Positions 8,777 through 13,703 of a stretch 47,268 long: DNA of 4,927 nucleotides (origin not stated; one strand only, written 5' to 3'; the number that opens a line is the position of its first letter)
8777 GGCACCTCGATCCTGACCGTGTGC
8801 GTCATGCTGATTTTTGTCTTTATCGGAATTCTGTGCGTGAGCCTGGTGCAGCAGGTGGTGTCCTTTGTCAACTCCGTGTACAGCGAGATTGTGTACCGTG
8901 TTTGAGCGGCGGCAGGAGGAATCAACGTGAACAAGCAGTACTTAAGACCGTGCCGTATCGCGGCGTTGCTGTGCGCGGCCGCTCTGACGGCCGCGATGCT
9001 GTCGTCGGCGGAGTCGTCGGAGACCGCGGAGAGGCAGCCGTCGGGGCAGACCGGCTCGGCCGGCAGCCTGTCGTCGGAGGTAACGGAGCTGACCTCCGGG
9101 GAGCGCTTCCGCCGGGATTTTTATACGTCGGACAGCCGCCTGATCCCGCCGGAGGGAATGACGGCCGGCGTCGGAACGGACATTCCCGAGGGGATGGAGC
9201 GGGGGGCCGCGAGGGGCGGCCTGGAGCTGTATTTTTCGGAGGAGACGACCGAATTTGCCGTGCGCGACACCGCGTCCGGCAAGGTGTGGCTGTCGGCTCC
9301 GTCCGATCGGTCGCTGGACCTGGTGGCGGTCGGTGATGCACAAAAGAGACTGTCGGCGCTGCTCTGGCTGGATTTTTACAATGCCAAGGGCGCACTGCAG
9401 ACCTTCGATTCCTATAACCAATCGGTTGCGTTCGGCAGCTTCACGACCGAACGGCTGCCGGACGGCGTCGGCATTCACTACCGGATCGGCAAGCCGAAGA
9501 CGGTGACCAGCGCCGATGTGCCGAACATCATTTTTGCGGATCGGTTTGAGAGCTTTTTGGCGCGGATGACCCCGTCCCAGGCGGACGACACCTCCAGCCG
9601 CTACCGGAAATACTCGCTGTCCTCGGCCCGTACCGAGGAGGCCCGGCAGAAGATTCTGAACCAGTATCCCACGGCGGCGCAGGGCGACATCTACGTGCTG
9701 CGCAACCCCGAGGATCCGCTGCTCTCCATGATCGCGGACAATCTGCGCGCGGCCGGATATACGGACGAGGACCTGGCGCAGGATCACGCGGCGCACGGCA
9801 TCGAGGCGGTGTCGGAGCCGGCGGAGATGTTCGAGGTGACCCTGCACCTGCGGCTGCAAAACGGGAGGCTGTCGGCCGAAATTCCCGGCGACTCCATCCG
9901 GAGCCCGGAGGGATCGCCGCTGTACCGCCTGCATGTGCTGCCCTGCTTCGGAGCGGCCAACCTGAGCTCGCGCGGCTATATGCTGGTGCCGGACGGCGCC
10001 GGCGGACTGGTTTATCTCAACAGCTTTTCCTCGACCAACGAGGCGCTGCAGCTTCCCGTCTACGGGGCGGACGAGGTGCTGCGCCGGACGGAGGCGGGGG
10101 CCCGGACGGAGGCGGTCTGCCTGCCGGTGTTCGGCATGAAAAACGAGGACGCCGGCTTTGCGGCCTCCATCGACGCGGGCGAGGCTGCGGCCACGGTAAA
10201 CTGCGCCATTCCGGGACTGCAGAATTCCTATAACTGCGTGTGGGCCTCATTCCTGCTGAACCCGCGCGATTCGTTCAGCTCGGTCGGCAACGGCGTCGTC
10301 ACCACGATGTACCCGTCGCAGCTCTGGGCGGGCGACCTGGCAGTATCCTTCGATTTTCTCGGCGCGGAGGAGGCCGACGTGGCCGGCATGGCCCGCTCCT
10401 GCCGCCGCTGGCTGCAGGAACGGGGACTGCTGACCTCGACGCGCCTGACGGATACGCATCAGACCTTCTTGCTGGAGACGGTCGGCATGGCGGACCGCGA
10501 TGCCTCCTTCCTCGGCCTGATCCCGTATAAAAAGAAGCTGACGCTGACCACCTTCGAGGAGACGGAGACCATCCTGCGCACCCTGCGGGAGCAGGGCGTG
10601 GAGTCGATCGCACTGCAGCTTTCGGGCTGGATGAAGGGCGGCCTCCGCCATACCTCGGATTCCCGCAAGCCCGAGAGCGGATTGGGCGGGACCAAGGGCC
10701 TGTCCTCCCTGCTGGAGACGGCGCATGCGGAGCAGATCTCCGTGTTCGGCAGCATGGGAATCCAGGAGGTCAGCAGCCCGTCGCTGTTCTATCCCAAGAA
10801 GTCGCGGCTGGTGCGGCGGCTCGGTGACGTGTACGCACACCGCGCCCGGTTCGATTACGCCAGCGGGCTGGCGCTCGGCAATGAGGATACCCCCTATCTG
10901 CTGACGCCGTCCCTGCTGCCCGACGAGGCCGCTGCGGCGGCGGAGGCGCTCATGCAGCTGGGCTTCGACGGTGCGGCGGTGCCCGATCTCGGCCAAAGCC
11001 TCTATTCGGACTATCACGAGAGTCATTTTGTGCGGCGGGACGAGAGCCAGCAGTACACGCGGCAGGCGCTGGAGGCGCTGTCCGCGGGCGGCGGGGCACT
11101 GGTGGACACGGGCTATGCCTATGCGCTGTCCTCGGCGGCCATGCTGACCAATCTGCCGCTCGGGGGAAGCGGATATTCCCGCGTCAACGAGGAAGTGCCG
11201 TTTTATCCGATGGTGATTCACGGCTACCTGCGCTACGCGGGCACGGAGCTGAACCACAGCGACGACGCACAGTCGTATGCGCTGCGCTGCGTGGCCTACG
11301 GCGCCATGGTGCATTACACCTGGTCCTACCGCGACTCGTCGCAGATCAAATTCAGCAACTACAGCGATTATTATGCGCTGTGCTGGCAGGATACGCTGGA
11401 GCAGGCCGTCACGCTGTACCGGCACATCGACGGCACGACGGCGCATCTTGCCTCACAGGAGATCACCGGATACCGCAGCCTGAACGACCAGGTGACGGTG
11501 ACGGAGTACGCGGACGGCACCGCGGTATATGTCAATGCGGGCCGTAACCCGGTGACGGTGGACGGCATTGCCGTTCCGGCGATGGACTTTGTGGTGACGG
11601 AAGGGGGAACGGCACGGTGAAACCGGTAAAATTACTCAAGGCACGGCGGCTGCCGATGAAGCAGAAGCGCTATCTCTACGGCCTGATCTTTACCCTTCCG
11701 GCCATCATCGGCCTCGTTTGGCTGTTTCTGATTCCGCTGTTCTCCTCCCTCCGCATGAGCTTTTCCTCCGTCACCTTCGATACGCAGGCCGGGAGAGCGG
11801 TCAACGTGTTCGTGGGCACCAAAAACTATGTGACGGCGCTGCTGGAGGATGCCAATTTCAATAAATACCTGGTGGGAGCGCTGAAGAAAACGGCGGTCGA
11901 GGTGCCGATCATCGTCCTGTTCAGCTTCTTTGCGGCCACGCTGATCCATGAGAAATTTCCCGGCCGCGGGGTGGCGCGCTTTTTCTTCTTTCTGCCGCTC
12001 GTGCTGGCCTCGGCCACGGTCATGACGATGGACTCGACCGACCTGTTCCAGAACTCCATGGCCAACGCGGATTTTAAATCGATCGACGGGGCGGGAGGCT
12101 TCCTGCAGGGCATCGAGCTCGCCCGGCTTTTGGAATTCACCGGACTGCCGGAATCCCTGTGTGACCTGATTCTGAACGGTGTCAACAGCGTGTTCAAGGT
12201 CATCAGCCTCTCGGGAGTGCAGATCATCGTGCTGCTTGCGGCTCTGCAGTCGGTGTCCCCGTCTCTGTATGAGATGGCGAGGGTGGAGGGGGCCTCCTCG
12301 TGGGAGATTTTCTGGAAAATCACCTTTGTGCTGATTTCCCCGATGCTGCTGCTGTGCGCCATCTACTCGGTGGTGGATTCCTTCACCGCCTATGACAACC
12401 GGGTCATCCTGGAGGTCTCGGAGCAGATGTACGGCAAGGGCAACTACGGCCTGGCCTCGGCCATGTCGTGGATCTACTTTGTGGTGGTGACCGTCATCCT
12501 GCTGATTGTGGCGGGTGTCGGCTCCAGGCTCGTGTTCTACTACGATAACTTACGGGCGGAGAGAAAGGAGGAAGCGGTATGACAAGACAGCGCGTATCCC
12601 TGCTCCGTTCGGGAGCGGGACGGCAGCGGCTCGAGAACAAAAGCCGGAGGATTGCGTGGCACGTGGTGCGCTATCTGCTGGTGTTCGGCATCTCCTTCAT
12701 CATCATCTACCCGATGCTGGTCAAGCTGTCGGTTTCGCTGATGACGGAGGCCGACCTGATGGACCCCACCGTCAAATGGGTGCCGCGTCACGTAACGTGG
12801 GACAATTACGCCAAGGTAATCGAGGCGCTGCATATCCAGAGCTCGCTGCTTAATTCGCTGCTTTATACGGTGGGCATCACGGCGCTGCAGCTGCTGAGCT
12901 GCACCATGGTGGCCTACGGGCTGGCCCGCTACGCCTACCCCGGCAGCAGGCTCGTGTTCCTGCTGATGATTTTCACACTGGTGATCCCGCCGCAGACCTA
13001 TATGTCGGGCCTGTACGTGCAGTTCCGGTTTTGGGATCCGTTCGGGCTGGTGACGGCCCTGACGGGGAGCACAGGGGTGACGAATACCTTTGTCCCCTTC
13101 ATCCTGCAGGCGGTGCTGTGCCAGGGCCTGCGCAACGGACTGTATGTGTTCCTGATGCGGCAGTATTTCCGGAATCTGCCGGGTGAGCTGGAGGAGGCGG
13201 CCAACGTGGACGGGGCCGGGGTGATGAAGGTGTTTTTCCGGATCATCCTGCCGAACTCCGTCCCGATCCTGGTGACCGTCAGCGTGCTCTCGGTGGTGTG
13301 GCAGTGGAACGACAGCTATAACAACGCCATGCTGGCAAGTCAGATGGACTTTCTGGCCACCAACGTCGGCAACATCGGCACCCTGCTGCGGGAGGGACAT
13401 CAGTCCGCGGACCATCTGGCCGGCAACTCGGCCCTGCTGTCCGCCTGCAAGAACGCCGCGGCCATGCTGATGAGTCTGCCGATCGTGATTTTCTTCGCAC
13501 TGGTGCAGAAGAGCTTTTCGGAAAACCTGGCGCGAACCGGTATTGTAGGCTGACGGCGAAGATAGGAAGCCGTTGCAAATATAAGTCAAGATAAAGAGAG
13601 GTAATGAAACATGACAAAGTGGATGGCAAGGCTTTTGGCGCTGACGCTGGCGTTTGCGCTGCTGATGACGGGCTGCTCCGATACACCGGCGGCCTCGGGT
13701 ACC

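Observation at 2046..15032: Nine-gene sugar-ABC operon with an embedded NHL/TPR - Yip1 - DUF5696-like trio of unknown function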

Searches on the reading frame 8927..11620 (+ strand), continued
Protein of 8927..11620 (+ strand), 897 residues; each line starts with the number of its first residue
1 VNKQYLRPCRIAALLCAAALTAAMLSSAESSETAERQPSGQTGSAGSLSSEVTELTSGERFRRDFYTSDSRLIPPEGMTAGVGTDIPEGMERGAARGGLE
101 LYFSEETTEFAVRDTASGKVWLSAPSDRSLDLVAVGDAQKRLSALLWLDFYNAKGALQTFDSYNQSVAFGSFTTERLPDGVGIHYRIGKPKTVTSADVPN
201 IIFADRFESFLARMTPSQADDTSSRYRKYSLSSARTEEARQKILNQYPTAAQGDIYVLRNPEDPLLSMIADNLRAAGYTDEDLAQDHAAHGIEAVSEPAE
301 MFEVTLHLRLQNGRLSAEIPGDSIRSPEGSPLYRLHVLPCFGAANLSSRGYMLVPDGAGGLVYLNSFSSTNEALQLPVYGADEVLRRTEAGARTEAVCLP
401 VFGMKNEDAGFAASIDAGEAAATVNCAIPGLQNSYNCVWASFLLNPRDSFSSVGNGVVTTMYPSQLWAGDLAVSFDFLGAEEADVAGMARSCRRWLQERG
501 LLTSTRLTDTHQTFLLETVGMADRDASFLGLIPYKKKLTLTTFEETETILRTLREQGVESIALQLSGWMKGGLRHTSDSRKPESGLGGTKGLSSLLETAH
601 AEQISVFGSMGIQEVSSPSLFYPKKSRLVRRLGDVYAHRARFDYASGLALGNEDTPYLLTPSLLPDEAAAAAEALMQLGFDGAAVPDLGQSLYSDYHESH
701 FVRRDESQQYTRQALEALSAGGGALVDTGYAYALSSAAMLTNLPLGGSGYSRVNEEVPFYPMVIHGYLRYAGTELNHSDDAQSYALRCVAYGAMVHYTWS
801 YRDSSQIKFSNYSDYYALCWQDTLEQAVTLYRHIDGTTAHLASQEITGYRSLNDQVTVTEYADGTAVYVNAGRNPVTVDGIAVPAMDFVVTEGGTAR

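Call 94: find_encoding_contigs(protein=P0043, flank=10000, max_places=1)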
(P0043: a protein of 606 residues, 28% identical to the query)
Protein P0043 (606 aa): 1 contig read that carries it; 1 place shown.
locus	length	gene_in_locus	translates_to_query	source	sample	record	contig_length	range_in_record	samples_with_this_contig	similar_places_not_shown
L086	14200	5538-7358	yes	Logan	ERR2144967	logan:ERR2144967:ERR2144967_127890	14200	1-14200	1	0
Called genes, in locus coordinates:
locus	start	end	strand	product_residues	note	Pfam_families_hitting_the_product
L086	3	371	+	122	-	?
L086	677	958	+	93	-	PF13451:zf_Tbcl, PF23477:zf_Tbcl_2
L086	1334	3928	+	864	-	PF01547:SBP_bac_1, PF13416:SBP_bac_8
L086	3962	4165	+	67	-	-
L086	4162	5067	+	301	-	PF00528:BPD_transp_1 (faint)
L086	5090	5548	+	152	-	PF04893:Yip1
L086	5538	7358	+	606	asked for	PF18952:DUF5696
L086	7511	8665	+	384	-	PF01547:SBP_bac_1, PF13416:SBP_bac_8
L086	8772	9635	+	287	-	PF00528:BPD_transp_1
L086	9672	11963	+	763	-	PF04616:Glyco_hydro_43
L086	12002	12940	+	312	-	PF01022:HTH_5 (weak), PF12840:HTH_20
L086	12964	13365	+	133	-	PF02837:Glyco_hydro_2_N (weak)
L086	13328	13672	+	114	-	-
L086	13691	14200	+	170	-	?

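Call 95: find_encoding_contigs(protein=P0016, flank=10000, max_places=1)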
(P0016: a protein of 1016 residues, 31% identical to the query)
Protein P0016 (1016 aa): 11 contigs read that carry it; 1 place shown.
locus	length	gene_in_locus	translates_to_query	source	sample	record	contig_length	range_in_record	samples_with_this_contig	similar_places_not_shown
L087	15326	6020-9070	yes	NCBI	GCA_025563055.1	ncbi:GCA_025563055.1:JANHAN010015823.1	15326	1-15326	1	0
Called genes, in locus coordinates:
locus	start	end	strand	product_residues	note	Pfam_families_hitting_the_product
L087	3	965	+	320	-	?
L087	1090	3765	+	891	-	PF25788:Ig_Rha78A_N, PF08531:Bac_rhamnosid_N, PF05592:Bac_rhamnosid, PF17389:Bac_rhamnosid6H, PF17390:Bac_rhamnosid_C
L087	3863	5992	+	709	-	PF01436:NHL (faint), PF04893:Yip1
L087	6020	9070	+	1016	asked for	PF18952:DUF5696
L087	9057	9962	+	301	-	PF00528:BPD_transp_1 (weak)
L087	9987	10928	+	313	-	PF00528:BPD_transp_1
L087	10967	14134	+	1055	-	PF17132:Glyco_hydro_106, PF02837:Glyco_hydro_2_N (faint)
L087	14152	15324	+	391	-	?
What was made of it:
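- L087 keeps only N-Y, D, a2 and b2 (call 95).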

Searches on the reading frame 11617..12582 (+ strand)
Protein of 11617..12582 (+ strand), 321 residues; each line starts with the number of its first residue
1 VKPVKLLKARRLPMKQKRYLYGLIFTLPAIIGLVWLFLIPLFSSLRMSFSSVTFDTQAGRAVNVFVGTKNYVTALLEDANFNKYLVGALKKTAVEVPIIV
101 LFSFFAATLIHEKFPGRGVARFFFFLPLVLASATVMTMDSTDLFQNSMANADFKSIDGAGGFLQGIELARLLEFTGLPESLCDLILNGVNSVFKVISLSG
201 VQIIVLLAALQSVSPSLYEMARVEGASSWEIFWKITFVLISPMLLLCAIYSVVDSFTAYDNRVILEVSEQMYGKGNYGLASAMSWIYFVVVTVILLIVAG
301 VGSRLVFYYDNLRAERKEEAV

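Call 3: search_protein_families(library=pfam, proteins=[window:11617-12582:+], max_evalue=0.01)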
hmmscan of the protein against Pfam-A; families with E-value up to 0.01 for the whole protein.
window:11617-12582:+ (321 aa): 1 family
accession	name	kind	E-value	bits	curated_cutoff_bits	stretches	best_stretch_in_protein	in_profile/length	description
PF00528.27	BPD_transp_1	-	0.0096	16.1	26.4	0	196-297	62-166/184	Binding-protein-dependent transport system inner membrane component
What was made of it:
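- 11617..12582 (+): a2: divergent ABC importer permease, probably translationally coupled to D. BPD_transp_1 at only 16.1 bits, below the cutoff (call 3).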

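Call 4: search_protein_families(library=ncbifam, proteins=[window:11617-12582:+], max_evalue=0.01)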
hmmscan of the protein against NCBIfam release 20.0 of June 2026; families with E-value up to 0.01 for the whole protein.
window:11617-12582:+ (321 aa): 6 families
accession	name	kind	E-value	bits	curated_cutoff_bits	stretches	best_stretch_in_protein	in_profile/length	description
NF007852.0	PRK10561.1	equivalog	2.4e-05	24.3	335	1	16-261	9-236/295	sn-glycerol-3-phosphate ABC transporter permease UgpA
NF040932.1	ABC_arch_GlcU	equivalog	0.00013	21.7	340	1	166-267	118-213/272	glucose ABC transporter permease GlcU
TIGR02141.1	modB_ABC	equivalog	0.00029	20.5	182.6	0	206-252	99-145/208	molybdate ABC transporter permease subunit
NF006939.0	PRK09421.1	equivalog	0.00034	20.1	262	0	208-256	114-162/230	molybdate ABC transporter permease subunit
TIGR01581.1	Mo_ABC_porter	hypoth_equivalog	0.0016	18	210.3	1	201-256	117-172/225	ABC transporter permease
TIGR00969.1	3a0106s02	subfamily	0.0058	16.1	240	1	208-259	164-215/272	sulfate ABC transporter permease subunit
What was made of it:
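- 11617..12582 (+): Weak UgpA-like match (call 4).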

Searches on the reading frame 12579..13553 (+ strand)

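Call 3: search_protein_families(library=pfam, proteins=[window:12579-13553:+], max_evalue=0.01)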
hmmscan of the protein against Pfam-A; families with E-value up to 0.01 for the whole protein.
window:12579-13553:+ (324 aa): 1 family
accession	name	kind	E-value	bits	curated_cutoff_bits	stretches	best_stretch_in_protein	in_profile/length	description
PF00528.27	BPD_transp_1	-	2.1e-10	41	26.4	1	122-313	16-178/184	Binding-protein-dependent transport system inner membrane component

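Call 4: search_protein_families(library=ncbifam, proteins=[window:12579-13553:+], max_evalue=0.01)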
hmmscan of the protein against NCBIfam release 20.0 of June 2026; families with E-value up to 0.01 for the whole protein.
window:12579-13553:+ (324 aa): 19 families
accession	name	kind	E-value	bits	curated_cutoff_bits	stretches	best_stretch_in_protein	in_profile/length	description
NF008210.0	PRK10973.1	equivalog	1.6e-18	67.4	297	1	30-316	12-275/281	sn-glycerol-3-phosphate ABC transporter permease UgpE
NF008231.0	PRK10998.1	equivalog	1.4e-16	60.9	261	1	19-322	5-294/296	maltose ABC transporter permease MalG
NF040932.1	ABC_arch_GlcU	equivalog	5.6e-13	49.2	340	1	31-318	5-265/272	glucose ABC transporter permease GlcU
TIGR01581.1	Mo_ABC_porter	hypoth_equivalog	2.7e-11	43.4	210.3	1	71-238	4-167/225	ABC transporter permease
NF007852.0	PRK10561.1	equivalog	8.4e-09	35.7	335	1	29-315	12-289/295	sn-glycerol-3-phosphate ABC transporter permease UgpA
TIGR02139.1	permease_CysT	equivalog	1.4e-08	34.6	246.1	1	70-238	32-196/265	sulfate ABC transporter permease subunit CysT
NF040931.1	ABC_arch_GlcT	equivalog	8.2e-08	32.2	360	1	38-239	8-208/278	glucose ABC transporter permease GlcT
TIGR02141.1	modB_ABC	equivalog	1.1e-07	31.7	182.6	1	94-239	4-145/208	molybdate ABC transporter permease subunit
NF040839.1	tungstate_WtpB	equivalog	1.2e-07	31.6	340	1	73-238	29-189/251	tungstate ABC transporter permease WtpB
NF006939.0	PRK09421.1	equivalog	2.5e-07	30.3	262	1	96-238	18-157/230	molybdate ABC transporter permease subunit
NF011624.0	PRK15050.1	equivalog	1.5e-06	27.5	247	1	19-244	16-231/297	2-aminoethylphosphonate ABC transporter permease subunit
NF008208.0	PRK10971.1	equivalog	6.2e-06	25.9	415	1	71-242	41-208/277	sulfate/thiosulfate ABC transporter permease CysT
NF007044.0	PRK09497.1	equivalog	8.8e-06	25.4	348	1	29-259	11-235/285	spermidine/putrescine ABC transporter permease PotB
TIGR00969.1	3a0106s02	subfamily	3.7e-05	23.3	240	1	71-239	44-208/272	sulfate ABC transporter permease subunit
TIGR03262.1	PhnU2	equivalog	0.00015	20.6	593.25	1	65-262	31-221/546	putative 2-aminoethylphosphonate ABC transporter permease subunit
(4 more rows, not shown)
